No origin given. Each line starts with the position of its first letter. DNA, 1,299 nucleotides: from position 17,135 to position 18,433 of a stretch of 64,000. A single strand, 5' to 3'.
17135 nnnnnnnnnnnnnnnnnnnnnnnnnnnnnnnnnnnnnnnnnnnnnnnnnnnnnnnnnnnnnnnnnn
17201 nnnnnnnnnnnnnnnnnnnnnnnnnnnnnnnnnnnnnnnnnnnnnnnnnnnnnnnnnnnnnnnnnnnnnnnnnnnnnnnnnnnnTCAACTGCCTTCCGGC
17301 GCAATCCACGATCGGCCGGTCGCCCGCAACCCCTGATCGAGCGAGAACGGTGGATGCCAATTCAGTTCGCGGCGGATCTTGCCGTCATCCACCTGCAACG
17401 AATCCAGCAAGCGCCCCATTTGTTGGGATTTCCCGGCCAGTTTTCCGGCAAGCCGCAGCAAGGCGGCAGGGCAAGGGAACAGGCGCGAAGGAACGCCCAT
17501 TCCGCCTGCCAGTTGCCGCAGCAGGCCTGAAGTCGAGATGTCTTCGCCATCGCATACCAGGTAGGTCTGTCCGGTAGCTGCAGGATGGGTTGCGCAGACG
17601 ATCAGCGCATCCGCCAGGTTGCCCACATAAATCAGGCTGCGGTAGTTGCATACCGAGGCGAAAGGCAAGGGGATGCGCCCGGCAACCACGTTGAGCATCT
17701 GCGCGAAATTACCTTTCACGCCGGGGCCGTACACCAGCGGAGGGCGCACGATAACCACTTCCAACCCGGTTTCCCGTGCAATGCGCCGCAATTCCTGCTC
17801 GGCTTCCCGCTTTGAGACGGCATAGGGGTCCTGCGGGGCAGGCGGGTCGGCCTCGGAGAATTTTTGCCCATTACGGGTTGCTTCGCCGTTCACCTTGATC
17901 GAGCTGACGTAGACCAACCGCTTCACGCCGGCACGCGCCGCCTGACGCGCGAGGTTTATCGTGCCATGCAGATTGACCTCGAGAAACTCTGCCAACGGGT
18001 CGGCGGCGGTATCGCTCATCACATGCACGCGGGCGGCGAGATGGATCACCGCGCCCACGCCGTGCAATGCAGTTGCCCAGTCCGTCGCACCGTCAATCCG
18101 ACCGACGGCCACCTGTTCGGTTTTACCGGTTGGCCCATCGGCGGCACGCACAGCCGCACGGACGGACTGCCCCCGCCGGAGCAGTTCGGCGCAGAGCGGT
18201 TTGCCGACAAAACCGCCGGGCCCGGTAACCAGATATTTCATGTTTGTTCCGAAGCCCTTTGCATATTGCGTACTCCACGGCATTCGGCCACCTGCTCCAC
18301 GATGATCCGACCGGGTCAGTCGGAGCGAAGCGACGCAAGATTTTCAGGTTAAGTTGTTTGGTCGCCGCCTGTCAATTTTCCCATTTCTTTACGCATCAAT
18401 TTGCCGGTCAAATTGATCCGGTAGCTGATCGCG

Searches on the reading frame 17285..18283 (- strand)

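Call 54: search_protein_families(library=pfam, proteins=[window:17285-18283:-], max_evalue=0.001)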
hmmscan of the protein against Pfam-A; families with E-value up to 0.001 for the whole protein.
window:17285-18283:- (332 aa): 8 families
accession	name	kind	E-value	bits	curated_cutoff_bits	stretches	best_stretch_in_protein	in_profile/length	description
PF01370.27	Epimerase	-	6.9e-37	127.6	20.9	1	18-243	2-239/240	NAD dependent epimerase/dehydratase family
PF01073.25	3Beta_HSD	-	4.7e-28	98.5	22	1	18-264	1-270/280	3-beta hydroxysteroid dehydrogenase/isomerase family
PF16363.11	GDP_Man_Dehyd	-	1.2e-20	74.6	27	1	18-321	1-331/332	GDP-mannose 4,6 dehydratase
PF07993.18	NAD_binding_4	-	2.6e-20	73.1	20.1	1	67-195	80-218/258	Male sterility protein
PF13460.12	NAD_binding_10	-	2.3e-17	63.9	27.2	1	23-184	3-146/184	NAD(P)H-binding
PF04321.23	RmlD_sub_bind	-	1.2e-16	61.1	27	1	15-207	1-174/287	RmlD substrate binding domain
PF02719.21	Polysacc_synt_2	-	8.4e-07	28.9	20.2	1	58-130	58-130/293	Polysaccharide biosynthesis protein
PF05368.20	NmrA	-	0.00022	21.4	27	1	17-132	5-111/298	NmrA-like family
